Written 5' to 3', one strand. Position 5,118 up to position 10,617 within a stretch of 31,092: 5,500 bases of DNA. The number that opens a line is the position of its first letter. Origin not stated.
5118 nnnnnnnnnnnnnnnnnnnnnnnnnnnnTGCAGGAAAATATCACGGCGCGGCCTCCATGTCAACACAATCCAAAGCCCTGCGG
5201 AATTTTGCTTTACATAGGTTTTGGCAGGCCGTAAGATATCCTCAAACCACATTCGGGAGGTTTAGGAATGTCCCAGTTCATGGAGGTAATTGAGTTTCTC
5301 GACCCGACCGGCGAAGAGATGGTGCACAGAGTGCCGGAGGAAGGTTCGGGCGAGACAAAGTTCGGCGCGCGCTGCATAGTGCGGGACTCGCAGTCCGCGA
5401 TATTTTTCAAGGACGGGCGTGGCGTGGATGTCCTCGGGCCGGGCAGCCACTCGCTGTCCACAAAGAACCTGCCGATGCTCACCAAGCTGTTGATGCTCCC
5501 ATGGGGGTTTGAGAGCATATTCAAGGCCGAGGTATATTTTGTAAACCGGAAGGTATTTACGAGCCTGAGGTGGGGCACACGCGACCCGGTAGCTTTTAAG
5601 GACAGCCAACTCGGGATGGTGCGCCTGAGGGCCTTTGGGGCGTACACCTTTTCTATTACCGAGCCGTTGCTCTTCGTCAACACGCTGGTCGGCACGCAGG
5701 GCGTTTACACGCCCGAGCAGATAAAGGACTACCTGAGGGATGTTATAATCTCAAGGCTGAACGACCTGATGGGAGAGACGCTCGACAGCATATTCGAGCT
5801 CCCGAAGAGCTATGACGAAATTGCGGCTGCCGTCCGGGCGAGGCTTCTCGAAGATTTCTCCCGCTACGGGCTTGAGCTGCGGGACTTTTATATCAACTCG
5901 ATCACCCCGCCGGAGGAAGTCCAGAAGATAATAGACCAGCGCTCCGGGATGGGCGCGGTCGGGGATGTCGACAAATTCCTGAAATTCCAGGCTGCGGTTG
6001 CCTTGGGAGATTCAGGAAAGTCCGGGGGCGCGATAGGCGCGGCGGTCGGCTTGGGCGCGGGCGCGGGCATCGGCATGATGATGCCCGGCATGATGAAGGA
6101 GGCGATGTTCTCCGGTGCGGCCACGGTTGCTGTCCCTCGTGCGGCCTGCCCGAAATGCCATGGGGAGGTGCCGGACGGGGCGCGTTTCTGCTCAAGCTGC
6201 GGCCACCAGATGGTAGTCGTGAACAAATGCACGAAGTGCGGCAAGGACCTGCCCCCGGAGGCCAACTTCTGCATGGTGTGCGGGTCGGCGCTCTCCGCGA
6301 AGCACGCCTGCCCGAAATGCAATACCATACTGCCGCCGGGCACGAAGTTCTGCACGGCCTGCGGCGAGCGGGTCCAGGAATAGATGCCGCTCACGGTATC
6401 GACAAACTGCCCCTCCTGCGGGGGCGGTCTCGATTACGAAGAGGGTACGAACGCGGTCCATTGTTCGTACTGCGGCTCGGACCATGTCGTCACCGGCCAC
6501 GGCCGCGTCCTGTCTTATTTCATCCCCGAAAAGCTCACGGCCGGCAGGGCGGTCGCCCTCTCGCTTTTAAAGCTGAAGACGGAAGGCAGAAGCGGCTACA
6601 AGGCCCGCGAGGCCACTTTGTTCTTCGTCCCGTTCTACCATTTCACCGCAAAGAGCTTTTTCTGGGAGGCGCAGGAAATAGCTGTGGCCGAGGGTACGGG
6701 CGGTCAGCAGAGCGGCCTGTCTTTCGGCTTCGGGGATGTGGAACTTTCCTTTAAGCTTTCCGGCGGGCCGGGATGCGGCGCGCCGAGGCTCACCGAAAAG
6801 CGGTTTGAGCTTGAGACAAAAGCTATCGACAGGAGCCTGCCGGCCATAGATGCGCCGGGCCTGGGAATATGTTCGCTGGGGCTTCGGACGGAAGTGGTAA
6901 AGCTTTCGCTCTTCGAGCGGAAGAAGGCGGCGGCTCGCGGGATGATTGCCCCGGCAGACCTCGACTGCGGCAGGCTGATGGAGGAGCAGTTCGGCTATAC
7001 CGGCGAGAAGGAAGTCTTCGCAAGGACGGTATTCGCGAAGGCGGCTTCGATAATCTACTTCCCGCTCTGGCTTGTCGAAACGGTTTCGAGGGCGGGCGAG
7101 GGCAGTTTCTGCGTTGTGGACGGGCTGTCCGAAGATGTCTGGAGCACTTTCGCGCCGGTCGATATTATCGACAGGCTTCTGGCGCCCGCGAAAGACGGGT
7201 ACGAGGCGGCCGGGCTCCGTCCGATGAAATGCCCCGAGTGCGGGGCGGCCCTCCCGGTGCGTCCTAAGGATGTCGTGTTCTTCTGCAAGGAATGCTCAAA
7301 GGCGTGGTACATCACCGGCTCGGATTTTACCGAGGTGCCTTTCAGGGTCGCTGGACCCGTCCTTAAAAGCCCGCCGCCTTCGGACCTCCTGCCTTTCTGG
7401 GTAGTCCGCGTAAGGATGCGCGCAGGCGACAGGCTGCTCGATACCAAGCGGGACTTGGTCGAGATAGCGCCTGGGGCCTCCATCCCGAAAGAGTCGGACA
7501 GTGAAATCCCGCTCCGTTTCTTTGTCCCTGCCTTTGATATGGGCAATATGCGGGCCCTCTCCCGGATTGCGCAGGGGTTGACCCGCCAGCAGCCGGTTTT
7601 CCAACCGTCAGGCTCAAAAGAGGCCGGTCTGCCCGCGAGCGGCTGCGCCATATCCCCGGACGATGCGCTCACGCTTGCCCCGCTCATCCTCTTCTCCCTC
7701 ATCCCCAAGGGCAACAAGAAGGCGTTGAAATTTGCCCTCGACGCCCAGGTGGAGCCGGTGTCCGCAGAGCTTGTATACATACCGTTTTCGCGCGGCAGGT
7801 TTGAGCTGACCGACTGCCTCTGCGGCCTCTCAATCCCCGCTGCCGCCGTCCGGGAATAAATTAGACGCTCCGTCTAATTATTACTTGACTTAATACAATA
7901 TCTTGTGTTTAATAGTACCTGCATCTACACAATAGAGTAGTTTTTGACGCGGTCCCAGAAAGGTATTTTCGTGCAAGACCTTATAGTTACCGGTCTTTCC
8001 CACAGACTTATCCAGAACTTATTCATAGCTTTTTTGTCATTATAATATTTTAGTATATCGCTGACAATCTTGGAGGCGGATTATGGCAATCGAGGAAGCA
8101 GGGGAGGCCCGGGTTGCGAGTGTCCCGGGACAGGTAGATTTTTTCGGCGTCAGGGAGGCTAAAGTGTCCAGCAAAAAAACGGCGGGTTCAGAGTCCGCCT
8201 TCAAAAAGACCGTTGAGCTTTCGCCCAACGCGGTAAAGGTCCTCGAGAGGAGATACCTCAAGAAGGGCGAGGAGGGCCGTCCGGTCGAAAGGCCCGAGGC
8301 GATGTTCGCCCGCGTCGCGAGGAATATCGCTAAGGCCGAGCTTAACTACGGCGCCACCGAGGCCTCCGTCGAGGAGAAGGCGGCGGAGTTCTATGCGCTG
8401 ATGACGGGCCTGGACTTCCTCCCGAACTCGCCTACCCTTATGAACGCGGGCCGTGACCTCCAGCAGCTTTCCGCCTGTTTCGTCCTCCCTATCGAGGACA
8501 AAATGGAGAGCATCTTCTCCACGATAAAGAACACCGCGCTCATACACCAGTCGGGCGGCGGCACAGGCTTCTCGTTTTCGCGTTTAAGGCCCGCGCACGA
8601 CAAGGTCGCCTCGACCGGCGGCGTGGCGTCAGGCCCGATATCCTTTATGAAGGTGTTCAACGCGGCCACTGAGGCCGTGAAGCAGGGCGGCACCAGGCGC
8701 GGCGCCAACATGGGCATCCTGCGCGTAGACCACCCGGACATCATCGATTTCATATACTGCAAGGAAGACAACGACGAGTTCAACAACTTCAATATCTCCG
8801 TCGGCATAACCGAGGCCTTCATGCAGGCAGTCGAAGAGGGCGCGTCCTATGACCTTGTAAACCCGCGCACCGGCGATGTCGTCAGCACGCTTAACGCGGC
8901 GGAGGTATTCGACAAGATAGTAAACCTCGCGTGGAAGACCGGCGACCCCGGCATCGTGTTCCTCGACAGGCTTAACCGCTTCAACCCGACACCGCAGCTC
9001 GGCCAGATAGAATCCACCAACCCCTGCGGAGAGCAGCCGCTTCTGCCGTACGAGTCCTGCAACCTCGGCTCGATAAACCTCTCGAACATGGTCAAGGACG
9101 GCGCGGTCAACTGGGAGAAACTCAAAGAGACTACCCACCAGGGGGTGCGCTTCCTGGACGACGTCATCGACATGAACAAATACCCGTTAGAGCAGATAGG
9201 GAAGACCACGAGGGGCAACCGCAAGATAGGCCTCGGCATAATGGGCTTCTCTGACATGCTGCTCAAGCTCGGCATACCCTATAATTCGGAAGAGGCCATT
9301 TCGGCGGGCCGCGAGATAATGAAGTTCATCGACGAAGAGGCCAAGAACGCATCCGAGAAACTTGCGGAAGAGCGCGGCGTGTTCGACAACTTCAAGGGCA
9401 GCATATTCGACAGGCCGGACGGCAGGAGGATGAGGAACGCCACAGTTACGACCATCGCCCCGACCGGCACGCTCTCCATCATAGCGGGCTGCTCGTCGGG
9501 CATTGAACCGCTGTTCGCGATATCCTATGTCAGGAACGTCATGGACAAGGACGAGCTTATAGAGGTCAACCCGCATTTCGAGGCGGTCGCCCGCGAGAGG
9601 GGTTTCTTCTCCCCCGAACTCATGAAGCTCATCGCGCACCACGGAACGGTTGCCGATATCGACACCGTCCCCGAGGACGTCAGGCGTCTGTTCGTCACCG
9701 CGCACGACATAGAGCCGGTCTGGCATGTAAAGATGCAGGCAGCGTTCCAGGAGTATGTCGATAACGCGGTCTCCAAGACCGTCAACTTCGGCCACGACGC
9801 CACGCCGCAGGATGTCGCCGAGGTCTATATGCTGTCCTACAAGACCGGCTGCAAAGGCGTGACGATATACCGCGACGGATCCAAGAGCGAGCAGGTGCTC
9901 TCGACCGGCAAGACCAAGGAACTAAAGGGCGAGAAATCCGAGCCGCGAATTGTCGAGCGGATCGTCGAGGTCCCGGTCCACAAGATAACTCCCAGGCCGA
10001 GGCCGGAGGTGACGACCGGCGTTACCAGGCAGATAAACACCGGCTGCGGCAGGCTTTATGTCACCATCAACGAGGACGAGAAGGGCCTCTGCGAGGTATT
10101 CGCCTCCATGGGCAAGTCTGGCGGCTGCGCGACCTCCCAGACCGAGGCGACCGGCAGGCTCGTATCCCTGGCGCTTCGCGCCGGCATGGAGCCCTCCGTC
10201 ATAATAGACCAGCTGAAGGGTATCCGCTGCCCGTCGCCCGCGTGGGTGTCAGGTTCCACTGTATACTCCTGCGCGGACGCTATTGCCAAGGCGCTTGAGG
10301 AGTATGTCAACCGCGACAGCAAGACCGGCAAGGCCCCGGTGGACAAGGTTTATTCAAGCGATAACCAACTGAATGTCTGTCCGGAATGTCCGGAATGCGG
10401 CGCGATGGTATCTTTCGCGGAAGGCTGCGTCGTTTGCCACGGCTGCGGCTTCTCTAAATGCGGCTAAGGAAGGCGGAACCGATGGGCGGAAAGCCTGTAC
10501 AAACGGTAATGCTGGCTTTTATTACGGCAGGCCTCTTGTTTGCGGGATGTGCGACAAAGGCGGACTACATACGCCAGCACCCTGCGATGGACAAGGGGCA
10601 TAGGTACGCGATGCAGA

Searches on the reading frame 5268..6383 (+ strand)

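Call 7: search_protein_families(library=pfam, proteins=[window:5268-6383:+], max_evalue=0.001)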
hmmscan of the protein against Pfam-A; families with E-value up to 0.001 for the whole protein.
window:5268-6383:+ (371 aa): 9 families
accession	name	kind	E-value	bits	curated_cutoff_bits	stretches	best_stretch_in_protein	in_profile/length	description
PF13421.11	Band_7_1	-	1.5e-61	208.2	24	1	20-229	2-210/211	SPFH domain-Band 7 family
PF12773.13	DZR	-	7.9e-23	80.8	27.3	3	294-339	1-45/45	Double zinc ribbon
PF13240.11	Zn_Ribbon_1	-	3.5e-20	71.6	25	3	320-342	1-23/23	zinc-ribbon domain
PF01145.31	Band_7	-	9.1e-12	45.8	23.6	1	37-226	2-159/176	SPFH domain / Band 7 family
PF17032.10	Zn_ribbon_15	-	4.4e-09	37.5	28.9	0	291-312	52-73/73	zinc-ribbon family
PF13248.11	Zn_ribbon_3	-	1.4e-07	31.2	27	0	347-368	4-25/26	zinc-ribbon domain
PF18912.6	DZR_2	-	5.8e-07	29.7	27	0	290-338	7-55/56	Double zinc ribbon domain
PF24460.1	DUF7575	-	6.8e-05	22.6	28.5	0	319-342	4-27/28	Domain of unknown function (DUF7575)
PF01529.25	DHHC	-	0.00013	22.4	28.7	0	344-370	4-30/133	DHHC palmitoyltransferase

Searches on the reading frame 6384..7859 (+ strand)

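Call 7: search_protein_families(library=pfam, proteins=[window:6384-7859:+], max_evalue=0.001)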
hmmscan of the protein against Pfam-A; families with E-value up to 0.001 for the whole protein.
window:6384-7859:+ (491 aa): 0 families

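Call 54: search_protein_families(library=pfam, proteins=[window:6384-7859:+], max_evalue=0.1)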
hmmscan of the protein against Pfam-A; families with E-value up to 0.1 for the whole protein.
window:6384-7859:+ (491 aa): 13 families
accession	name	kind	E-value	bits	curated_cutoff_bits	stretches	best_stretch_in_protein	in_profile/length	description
PF07191.17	Zn_ribbon_6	-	0.0023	18.4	25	0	8-35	2-27/67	Double zinc ribbon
PF01155.25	HypA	-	0.0027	18.2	28.9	0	5-41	69-103/112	Hydrogenase/urease nickel incorporation, metallochaperone, hypA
PF24042.1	DUF7351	-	0.0061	16.8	31.2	0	7-35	2-32/177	Domain of unknown function (DUF7351)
PF12773.13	DZR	-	0.015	15.9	27.3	0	283-305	1-19/45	Double zinc ribbon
PF03119.21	DNA_ligase_ZBD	-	0.018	15.3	25.8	0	282-301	1-20/27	NAD-dependent DNA ligase C4 zinc finger domain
PF13248.11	Zn_ribbon_3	-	0.022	14.7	27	0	282-304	4-22/26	zinc-ribbon domain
PF01396.24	Zn_ribbon_Top1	-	0.043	14.1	32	0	282-293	3-14/39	Topoisomerase DNA binding C4 zinc finger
PF21344.3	Zn_ribbon_LysW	-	0.045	13.8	27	0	8-36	2-33/46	Alpha-aminoadipate carrier protein LysW-like, globular domain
PF24460.1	DUF7575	-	0.053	13.3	28.5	0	7-17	4-14/28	Domain of unknown function (DUF7575)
PF22289.1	DmmA-like_C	-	0.06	13.8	27.4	0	280-293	18-31/44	Dimethylamine monooxygenase subunit DmmA-like, C-terminal domain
PF01485.27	IBR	-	0.073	13.6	24.3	0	7-32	19-49/65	IBR domain, a half RING-finger domain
PF03117.19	Herpes_UL49_1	-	0.086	12.6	25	0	21-37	151-167/245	UL49 family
PF22191.2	IBR_1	-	0.089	13.1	27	0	8-32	5-29/47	IBR domain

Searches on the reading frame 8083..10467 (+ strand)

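Call 7: search_protein_families(library=pfam, proteins=[window:8083-10467:+], max_evalue=0.001)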
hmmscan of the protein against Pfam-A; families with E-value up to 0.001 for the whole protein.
window:8083-10467:+ (794 aa): 3 families
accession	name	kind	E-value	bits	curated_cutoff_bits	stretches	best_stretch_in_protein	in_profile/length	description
PF02867.20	Ribonuc_red_lgC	-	2.3e-139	465.8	23.9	2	130-442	1-344/523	Ribonucleotide reductase, barrel domain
PF00317.26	Ribonuc_red_lgN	-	4.8e-26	91.1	28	1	45-126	2-76/77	Ribonucleotide reductase, all-alpha domain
PF12637.14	TSCPD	-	2.3e-24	85.9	22.8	1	649-741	5-87/88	TSCPD domain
